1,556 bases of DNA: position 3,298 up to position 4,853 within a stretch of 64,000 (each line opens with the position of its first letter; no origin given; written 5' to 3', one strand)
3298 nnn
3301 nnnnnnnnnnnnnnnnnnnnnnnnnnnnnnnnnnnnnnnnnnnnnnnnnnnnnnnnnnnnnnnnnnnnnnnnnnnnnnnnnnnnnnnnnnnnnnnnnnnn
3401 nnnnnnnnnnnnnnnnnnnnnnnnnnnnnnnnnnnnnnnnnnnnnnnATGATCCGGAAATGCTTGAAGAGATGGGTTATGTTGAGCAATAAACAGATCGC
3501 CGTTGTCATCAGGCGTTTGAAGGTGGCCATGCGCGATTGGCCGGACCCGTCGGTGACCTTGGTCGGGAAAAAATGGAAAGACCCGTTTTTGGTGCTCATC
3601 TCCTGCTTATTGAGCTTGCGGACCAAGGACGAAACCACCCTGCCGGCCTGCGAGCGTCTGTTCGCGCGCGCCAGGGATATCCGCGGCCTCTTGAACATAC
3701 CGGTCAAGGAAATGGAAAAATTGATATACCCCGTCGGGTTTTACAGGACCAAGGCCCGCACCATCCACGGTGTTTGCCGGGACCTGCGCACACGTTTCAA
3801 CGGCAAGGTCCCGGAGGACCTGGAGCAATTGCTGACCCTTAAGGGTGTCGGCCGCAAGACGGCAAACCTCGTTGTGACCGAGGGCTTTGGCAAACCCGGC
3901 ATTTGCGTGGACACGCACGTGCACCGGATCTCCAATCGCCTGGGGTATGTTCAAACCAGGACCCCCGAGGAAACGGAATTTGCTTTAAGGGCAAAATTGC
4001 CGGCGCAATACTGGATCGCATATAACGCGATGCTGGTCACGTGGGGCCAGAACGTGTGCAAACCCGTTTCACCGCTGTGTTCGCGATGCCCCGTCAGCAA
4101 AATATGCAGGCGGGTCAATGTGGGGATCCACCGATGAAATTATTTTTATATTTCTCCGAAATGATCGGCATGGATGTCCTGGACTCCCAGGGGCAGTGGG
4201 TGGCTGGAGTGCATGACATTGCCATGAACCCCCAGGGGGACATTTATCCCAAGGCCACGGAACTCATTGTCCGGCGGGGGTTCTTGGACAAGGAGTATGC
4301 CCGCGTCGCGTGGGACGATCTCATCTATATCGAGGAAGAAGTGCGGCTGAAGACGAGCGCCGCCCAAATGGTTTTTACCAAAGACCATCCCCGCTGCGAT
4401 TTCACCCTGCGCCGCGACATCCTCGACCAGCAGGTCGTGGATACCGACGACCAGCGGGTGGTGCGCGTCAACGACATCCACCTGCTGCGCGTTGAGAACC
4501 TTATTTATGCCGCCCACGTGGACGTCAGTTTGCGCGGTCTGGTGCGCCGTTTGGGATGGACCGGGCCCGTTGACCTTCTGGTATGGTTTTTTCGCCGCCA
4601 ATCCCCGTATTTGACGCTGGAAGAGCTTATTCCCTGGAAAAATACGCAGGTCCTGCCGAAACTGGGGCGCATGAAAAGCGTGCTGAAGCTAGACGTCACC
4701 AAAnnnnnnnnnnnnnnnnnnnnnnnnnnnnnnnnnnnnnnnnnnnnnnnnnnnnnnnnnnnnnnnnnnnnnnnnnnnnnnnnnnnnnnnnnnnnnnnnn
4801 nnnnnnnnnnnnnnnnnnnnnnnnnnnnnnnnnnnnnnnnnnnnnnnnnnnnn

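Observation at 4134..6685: Soluble MgtE-type Mg-sensor module (MgtE-N + CBS, no pore) translationally coupled to an NRAMP transporter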

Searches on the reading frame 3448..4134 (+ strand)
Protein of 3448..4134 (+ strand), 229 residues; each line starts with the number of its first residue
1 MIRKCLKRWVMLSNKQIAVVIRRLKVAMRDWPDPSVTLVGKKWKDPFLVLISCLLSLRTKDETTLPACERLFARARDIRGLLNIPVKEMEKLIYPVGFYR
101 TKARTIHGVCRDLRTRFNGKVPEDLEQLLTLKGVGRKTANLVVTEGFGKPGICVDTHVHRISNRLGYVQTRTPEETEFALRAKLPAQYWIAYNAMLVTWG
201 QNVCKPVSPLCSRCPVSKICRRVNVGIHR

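Call 6: search_protein_families(library=pfam, proteins=[window:3448-4134:+], max_evalue=0.01)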
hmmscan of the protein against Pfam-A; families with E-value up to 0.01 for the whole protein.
window:3448-4134:+ (229 aa): 3 families
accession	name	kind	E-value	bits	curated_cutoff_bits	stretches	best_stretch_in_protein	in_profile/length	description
PF00730.31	HhH-GPD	-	4.7e-24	85.2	26.2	1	51-184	1-106/108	HhH-GPD superfamily base excision DNA repair protein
PF00633.29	HHH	-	2.9e-07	30.4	24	1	116-142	1-27/30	Helix-hairpin-helix motif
PF10576.14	EndIII_4Fe-2S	-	0.0043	17.8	20.5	1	204-220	1-17/17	Iron-sulfur binding domain of endonuclease III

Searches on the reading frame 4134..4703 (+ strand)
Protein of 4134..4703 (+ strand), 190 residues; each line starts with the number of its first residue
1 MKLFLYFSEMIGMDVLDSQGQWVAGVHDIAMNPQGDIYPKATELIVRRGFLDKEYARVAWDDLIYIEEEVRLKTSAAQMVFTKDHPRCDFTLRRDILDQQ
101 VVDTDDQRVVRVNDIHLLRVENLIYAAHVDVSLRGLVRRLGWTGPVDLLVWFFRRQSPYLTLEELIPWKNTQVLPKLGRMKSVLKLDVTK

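Call 41: search_protein_representatives(protein=window:4134-4703:+)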
Query: 190 residues. Proteins with E-value up to 0.001 (for the whole library): 852; up to 1e-10: 203; up to 1e-30: 15. The best 150 are listed.
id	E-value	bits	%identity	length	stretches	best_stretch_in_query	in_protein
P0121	1.1e-54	201.5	53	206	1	1-189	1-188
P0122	3.5e-53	196.6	71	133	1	13-141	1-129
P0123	6.4e-49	182.7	51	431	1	1-188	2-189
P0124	9.4e-45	169.1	53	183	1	36-189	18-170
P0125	4.5e-40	153.8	45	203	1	2-174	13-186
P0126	1.1e-39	152.6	44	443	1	2-172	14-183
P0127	1.5e-39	152.1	47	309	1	3-175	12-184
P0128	1.0e-36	142.9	65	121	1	1-105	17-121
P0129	1.5e-36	142.4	42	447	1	3-175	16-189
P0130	1.0e-35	139.7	42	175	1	3-176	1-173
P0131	7.6e-33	130.3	42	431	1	4-173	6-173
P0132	1.4e-32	129.4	40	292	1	3-174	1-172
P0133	3.4e-32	128.1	40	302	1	3-174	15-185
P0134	4.5e-32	127.7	42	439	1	4-188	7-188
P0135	6.2e-31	124.0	46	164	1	2-142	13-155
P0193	8.0e-16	74.8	33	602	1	5-178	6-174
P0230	1.8e-13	67.1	30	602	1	5-174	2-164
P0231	2.2e-13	66.8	32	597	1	5-181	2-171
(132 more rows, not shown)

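Call 46: find_related_loci(query=A3, collection=metagenome_contigs, flank=4000)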
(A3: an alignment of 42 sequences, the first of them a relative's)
Query A3 (434 aa) in metagenome_contigs; peptide patterns used: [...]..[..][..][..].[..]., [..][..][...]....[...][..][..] (x = any residue, [..] = any of these).
600 stretches matched a pattern (row limit reached: there are more); 579 encode a relative of the query (tblastn E <= 1e-3); the best 80 are kept; 80 distinct loci.
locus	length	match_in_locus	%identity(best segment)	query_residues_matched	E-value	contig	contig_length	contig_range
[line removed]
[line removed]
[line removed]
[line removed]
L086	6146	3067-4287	46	4-431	4e-100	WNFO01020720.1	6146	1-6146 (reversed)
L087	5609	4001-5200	43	4-422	1e-99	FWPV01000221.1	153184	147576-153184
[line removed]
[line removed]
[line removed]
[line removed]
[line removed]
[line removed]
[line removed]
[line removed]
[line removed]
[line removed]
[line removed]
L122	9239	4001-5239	41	2-431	1e-90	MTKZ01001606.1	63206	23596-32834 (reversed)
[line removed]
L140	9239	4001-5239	38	5-432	2e-85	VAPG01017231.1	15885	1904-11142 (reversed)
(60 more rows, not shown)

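Call 50: find_homologous_proteins(query=A3, max_evalue=1e-10)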
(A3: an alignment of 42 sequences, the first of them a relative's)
Query A3 (42 sequences) (434 aa, profile of the alignment): 5239 proteins with E <= 1e-10 among 8000 candidates; the best 120 are listed.
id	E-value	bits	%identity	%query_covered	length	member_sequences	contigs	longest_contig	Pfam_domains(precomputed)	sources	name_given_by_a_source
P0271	1.2e-161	557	43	97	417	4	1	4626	PF00571.34,PF05239.22,PF03448.23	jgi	jgi:magnesium transporter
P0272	1.4e-161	557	41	97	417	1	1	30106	PF00571.34,PF05239.22,PF03448.23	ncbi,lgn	-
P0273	1.7e-161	556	42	97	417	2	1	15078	PF00571.34,PF05239.22,PF03448.23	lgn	-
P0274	2.1e-161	556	41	99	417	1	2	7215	PF00571.34,PF05239.22,PF03448.23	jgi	jgi:magnesium transporter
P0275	3.4e-161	555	41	99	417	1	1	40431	PF00571.34,PF03448.23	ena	-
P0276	4.0e-161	555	40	97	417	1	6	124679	PF00571.34,PF05239.22,PF03448.23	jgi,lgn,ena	jgi:CBS domain-containing protein/sporulation protein YlmC with PRC-barrel domain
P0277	6.5e-161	554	41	97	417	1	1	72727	PF00571.34,PF05239.22,PF03448.23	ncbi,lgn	-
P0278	8.3e-161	554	42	97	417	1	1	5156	PF00571.34,PF03448.23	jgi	jgi:magnesium transporter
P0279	8.7e-161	554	42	97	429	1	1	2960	PF00571.34,PF05239.22,PF03448.23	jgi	jgi:magnesium transporter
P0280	1.3e-160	553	43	99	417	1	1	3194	PF00571.34,PF03448.23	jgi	-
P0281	1.8e-160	553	42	99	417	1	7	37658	PF00571.34,PF05239.22,PF03448.23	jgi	jgi:magnesium transporter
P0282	1.8e-160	553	41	99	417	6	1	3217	PF00571.34,PF05239.22,PF03448.23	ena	-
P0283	2.5e-160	552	42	97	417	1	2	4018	PF00571.34,PF05239.22,PF03448.23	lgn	-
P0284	2.9e-160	552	42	96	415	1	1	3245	PF00571.34,PF05239.22,PF03448.23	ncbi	ncbi:MAG: magnesium transporter MgtE N-terminal domain-containing protein [Thermodesulfobacteriota b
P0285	3.0e-160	552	42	97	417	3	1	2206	PF00571.34,PF05239.22,PF03448.23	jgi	jgi:magnesium transporter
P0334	1.2e-158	547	46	99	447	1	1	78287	PF14841.12,PF00571.34,PF03448.23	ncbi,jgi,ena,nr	ncbi:MAG TPA: CBS domain-containing protein [Candidatus Binatia bacterium]|nr:CBS domain-containing 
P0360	2.7e-158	546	42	99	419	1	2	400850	PF00571.34,PF05239.22,PF03448.23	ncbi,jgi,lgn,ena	ncbi:MAG: CBS domain-containing protein [Thermodesulfobacteriota bacterium]|jgi:CBS domain-containin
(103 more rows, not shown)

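Call 52: search_protein_families(library=pfam, proteins=[P0193, P0230, P0231], max_evalue=1)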
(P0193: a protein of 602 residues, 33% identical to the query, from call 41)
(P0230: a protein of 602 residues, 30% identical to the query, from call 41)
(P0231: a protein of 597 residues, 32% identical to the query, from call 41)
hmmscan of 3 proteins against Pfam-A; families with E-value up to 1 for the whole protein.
P0193 (602 aa): 6 families
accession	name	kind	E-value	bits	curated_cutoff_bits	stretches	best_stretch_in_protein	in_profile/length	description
PF03448.22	MgtE_N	-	4.4e-24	85.4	25.9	1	189-289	1-101/102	MgtE intracellular N domain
PF00571.33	CBS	-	2.9e-19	69.6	24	2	356-409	1-54/57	CBS domain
PF01769.21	MgtE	-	3e-12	47.3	27.6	1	476-594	2-122/125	Divalent cation transporter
PF14841.11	FliG_M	-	5.7e-06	26.9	25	1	239-275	13-49/76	FliG middle domain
PF05239.21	PRC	-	0.00022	21.6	21.2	1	4-61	2-58/78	PRC-barrel domain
PF01590.32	GAF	-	0.49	11.4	22.4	1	356-421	55-125/133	GAF domain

P0230 (602 aa): 4 families
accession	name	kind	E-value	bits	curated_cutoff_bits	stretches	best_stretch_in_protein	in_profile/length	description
PF03448.22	MgtE_N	-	1.7e-27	96.4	25.9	1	183-283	1-101/102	MgtE intracellular N domain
PF00571.33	CBS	-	9e-21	74.4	24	2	350-404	1-55/57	CBS domain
PF05239.21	PRC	-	6.7e-07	29.7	21.2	1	2-36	4-38/78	PRC-barrel domain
PF14841.11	FliG_M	-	9.3e-06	26.2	25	1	184-219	12-47/76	FliG middle domain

P0231 (597 aa): 7 families
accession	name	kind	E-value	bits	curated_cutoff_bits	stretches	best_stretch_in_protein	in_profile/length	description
PF03448.22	MgtE_N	-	9.6e-23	81.1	25.9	1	183-283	2-102/102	MgtE intracellular N domain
PF00571.33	CBS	-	3.1e-19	69.5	24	2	350-403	2-55/57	CBS domain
PF01769.21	MgtE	-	2.3e-16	60.6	27.6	1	469-590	1-124/125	Divalent cation transporter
PF05239.21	PRC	-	2.6e-10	40.6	21.2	2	2-64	4-66/78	PRC-barrel domain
PF14841.11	FliG_M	-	0.0007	20.2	25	1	238-264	19-45/76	FliG middle domain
PF01706.21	FliG_C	-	0.026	15.2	23.3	1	189-242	22-75/108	FliG C-terminal domain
PF07057.17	TraI_C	-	0.027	14.8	27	0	364-396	41-78/154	DNA helicase TraI, C-terminal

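Call 55: find_encoding_contigs(protein=P0360, flank=5000, max_places=2)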
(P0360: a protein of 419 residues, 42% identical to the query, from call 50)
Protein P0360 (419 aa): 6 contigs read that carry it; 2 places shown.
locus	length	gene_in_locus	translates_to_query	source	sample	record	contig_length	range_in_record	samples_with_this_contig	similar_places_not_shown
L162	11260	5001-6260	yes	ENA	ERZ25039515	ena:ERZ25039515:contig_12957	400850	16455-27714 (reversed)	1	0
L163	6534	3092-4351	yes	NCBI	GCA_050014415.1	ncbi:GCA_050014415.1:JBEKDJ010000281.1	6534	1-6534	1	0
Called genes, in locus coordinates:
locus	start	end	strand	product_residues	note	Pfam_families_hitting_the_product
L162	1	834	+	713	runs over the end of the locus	PF03477:ATP-cone (weak), PF13597:NRDD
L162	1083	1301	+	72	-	-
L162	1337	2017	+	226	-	PF13353:Fer4_12 (weak), PF04055:Radical_SAM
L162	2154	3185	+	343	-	PF00989:PAS (faint), PF08448:PAS_4 (weak), PF00990:GGDEF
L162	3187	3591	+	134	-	PF00293:NUDIX, PF14815:NUDIX_4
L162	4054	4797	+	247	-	-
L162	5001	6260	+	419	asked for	PF05239:PRC (faint), PF03448:MgtE_N, PF00571:CBS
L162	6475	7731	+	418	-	PF01566:Nramp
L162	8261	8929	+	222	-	-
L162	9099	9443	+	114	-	-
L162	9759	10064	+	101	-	PF01797:Y1_Tnp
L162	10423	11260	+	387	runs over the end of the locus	PF10518:TAT_signal (weak), PF04015:DUF362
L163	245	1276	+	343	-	PF00989:PAS (faint), PF08448:PAS_4 (weak), PF00990:GGDEF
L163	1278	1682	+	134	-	PF00293:NUDIX, PF14815:NUDIX_4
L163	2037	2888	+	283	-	-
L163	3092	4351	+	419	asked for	PF05239:PRC (faint), PF03448:MgtE_N, PF00571:CBS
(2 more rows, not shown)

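Call 56: find_encoding_contigs(protein=P0334, flank=5000, max_places=2)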
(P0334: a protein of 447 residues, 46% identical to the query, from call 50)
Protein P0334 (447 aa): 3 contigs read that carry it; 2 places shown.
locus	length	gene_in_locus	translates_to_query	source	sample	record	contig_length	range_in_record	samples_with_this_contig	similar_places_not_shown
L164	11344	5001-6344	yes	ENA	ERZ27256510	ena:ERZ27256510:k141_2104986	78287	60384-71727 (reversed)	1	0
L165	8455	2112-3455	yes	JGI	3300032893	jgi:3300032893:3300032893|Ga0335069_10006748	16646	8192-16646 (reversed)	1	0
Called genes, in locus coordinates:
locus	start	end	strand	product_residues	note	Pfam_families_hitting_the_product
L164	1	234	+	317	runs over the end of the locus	PF14315:DUF4380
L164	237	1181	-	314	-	PF13407:Peripla_BP_4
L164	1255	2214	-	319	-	PF02653:BPD_transp_2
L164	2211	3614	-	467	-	PF00005:ABC_tran, PF13304:AAA_21 (faint), PF00005:ABC_tran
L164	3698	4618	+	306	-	PF10095:DUF2333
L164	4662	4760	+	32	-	-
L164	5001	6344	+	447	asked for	PF14841:FliG_M (faint), PF03448:MgtE_N, PF00571:CBS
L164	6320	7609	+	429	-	PF01566:Nramp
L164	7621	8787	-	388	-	PF00155:Aminotran_1_2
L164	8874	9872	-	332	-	PF04463:2-thiour_desulf, PF08349:DUF1722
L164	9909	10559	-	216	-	PF02798:GST_N (weak), PF13417:GST_N_3, PF13409:GST_N_2, PF13410:GST_C_2 (weak)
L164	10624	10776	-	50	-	-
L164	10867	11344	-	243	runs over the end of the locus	PF04012:PspA_IM30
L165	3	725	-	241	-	?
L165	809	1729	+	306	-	PF10095:DUF2333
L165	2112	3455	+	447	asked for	PF14841:FliG_M (faint), PF03448:MgtE_N, PF00571:CBS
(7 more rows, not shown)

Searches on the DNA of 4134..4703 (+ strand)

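Call 49: search_rna_families(sources=[L083, L088, L089, L094, L095, L104, L106, L108, L111, L122, L124, L132, L135, L140, L145, L147], threshold=gathering)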
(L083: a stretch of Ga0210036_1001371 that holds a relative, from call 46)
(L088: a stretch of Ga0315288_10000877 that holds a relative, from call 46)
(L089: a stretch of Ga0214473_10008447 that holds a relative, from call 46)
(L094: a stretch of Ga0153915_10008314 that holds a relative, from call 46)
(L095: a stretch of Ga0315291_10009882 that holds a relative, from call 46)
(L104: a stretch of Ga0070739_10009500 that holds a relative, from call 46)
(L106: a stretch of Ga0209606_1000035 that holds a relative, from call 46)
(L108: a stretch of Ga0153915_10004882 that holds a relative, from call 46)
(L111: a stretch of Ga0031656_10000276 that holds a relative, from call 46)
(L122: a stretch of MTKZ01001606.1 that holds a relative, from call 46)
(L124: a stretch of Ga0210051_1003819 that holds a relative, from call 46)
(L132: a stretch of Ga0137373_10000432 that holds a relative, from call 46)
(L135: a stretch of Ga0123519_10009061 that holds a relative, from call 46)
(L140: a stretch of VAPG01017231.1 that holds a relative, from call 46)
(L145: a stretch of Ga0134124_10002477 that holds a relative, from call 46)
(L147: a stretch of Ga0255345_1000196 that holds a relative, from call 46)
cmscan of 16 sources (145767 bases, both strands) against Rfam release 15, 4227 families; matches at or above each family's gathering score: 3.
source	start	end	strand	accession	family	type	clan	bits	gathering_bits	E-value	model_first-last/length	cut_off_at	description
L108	8238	8528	-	RF02541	LSU_rRNA_bacteria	Gene; rRNA;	CL00112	285.9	50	1e-89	2638-2925/2925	5'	Bacterial large subunit ribosomal RNA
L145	3741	3907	+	RF00380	Magnesium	Cis-reg; riboswitch;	-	133.4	44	1.9e-29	1-169/169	no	M-box riboswitch aptamer (ykoK leader)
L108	7967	8083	-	RF00001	5S_rRNA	Gene; rRNA;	CL00113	111.1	38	3.1e-23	1-120/120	no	5S ribosomal RNA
